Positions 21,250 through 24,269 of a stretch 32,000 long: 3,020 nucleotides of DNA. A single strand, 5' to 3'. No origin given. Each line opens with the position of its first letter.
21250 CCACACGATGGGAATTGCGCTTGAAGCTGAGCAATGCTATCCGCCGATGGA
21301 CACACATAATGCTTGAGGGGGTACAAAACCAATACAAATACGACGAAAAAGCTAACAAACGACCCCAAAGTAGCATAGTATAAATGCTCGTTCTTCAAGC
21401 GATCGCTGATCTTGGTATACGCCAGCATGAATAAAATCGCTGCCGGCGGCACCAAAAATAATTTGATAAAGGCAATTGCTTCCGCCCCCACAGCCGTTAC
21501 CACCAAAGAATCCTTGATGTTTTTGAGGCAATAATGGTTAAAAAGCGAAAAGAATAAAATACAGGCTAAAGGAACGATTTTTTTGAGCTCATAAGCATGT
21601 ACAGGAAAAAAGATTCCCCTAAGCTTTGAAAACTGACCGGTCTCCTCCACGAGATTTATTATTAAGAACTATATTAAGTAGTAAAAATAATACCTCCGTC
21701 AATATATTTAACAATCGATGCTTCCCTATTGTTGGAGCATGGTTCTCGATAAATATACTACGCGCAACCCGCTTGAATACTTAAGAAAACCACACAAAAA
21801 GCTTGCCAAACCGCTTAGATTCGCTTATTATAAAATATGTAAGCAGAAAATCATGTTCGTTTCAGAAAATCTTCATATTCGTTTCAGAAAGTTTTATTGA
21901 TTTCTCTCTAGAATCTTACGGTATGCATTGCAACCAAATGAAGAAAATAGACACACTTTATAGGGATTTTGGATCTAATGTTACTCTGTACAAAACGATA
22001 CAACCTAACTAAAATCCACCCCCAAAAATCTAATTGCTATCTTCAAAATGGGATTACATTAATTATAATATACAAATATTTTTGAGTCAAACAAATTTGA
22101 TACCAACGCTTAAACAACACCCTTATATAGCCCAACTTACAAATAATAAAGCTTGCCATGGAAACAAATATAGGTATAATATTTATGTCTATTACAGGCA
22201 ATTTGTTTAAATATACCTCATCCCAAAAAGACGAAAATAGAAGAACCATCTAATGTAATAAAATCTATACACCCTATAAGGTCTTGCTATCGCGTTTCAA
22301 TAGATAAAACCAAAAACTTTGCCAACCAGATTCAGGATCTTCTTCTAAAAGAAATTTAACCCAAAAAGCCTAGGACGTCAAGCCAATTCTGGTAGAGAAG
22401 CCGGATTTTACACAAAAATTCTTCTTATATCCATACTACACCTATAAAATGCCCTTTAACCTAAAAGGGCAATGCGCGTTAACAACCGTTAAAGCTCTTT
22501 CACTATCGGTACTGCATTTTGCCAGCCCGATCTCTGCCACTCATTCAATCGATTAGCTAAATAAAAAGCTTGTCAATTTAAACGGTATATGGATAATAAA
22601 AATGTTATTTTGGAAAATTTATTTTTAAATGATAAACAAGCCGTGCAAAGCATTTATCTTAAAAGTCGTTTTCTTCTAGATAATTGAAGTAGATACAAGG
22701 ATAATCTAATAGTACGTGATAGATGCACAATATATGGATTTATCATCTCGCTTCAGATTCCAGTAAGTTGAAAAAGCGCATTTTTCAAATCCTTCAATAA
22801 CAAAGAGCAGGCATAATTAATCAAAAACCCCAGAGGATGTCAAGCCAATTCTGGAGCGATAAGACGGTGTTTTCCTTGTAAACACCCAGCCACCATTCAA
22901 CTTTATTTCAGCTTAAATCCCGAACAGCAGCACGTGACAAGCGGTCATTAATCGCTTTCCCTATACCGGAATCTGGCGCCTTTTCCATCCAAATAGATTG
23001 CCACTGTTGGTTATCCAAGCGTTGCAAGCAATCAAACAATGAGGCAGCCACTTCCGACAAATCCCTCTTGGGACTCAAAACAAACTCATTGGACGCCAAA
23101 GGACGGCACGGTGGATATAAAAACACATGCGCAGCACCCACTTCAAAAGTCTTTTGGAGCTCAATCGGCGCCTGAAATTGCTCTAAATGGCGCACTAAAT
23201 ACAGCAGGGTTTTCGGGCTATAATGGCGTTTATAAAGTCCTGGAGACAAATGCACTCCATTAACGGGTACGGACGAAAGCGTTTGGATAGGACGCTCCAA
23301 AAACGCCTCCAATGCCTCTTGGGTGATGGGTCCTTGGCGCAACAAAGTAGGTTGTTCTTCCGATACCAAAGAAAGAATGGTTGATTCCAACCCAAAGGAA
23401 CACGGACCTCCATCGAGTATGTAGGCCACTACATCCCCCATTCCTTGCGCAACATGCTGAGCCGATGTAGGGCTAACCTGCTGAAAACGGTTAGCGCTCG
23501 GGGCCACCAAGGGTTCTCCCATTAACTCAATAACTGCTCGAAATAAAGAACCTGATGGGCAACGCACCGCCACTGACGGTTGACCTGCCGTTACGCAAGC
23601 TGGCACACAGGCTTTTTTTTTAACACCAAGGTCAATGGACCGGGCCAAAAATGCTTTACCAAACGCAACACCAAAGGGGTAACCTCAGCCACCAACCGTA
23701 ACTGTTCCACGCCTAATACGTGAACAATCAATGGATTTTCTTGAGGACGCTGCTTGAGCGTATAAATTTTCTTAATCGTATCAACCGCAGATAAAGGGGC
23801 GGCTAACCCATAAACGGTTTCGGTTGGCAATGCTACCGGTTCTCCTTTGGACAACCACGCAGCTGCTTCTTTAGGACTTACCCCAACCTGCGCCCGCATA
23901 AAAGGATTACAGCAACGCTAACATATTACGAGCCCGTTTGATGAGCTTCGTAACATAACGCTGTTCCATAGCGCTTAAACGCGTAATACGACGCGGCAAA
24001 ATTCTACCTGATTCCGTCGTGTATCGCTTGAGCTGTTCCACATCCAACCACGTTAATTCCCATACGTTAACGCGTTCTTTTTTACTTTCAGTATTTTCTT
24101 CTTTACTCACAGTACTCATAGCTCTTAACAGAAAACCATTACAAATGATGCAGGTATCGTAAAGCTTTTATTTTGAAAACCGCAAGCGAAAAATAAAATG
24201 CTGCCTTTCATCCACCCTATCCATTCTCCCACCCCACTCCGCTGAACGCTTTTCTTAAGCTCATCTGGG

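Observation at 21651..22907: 1.26-kb AT-rich, ORF-poor island with five promoter-like modules arranged as two tandem convergent pairs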

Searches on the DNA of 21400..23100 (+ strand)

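Call 5: search_rna_families(source=window, start=21400, end=23100, threshold=evalue, max_evalue=10, show_alignments=3)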
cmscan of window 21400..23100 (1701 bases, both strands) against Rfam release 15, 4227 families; matches with E-value up to 10: 5.
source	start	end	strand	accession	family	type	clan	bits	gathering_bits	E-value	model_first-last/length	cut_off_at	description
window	22403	22432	+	RF04258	mir-994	Gene; miRNA;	-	18.4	93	2.3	26-55/81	no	mir-994 microRNA precursor family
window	22446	22504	-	RF02438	SpF51_sRNA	Gene; sRNA;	-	17.7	50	4.5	1-45/45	no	Streptococcus sRNA SpF51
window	21826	21905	+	RF01457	rli22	Gene; sRNA;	CL00114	17.6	80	8.9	1-111/111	no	Listeria sRNA rli22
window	22141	22200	+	RF00173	Hairpin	Gene; ribozyme;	-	15.7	65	7.2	1-52/52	no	Hairpin ribozyme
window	22527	22543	-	RF03092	Ocean-VII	Gene; sRNA;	-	11.3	53.5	6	1-41/41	no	Ocean-VII RNA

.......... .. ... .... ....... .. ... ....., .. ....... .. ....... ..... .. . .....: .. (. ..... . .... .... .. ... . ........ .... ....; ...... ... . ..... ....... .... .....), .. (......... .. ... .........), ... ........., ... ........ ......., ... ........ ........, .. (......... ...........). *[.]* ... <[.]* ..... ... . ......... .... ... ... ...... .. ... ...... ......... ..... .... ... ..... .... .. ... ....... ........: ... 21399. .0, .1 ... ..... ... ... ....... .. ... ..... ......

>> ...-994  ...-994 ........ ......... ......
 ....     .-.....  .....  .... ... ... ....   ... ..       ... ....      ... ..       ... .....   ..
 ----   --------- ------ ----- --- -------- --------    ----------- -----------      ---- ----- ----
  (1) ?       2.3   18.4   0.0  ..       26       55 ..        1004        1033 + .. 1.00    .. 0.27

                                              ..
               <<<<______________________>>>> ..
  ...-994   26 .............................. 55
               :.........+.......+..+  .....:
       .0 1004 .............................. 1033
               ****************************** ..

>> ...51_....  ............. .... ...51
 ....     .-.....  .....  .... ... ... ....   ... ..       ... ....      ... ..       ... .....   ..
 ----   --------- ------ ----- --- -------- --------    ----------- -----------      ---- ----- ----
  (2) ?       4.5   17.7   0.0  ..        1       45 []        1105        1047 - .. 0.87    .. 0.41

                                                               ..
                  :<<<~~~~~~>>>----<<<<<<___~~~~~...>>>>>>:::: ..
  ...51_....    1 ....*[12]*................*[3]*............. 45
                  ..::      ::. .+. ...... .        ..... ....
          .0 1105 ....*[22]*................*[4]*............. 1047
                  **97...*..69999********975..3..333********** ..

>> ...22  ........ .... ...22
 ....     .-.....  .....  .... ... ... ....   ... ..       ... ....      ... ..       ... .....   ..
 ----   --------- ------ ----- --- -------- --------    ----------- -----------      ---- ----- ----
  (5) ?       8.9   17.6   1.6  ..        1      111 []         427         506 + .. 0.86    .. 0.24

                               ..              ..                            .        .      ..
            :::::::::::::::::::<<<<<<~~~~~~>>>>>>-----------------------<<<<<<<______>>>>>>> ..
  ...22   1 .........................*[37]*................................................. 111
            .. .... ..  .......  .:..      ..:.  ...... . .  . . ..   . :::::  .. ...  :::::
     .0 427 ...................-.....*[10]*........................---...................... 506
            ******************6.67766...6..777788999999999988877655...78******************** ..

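Call 59: search_dna_similar(query=window:21703-22910:+, collection=plasmids, mode=distant, max_evalue=0.01, max_rows=10)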
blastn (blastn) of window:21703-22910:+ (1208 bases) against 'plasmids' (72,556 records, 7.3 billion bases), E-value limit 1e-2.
No match.

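Call 60: search_dna_similar(query=window:21703-22910:+, collection=phages, mode=distant, max_evalue=0.01, max_rows=10)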
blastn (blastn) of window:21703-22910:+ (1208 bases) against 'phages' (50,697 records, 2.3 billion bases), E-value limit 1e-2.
No match.

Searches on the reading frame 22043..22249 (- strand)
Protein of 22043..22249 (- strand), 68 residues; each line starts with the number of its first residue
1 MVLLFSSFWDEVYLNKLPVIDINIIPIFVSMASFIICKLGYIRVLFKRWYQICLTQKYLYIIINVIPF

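Call 76: search_protein_representatives(protein=window:22043-22249:-)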
Query: 68 residues. Proteins with E-value up to 0.001 (for the whole library): 1; up to 1e-10: 1; up to 1e-30: 1. The best 1 are listed.
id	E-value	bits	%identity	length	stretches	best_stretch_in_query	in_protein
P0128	1.2e-36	139.9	100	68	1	1-68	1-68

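Call 82: list_cluster_members(proteins=[P0128])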
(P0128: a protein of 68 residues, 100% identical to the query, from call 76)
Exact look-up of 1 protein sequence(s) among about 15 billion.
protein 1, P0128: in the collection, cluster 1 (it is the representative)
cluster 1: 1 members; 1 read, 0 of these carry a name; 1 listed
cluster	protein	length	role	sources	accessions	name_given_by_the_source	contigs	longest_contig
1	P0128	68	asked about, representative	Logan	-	-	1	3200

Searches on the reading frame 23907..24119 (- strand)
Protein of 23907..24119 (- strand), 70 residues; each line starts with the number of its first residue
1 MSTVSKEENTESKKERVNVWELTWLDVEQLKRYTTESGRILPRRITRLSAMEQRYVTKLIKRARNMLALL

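Call 44: find_encoding_contigs(protein=window:23907-24119:-, flank=5000, max_places=10)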
Protein window:23907-24119:- (70 aa): 1 contig read that carries it; 1 place shown.
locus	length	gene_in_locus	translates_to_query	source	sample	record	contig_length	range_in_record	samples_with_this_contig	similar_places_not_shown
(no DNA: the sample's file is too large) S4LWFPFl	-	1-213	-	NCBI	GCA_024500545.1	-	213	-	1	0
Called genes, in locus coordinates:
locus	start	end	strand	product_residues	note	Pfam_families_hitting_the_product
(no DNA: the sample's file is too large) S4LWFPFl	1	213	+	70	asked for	PF01084:Ribosomal_S18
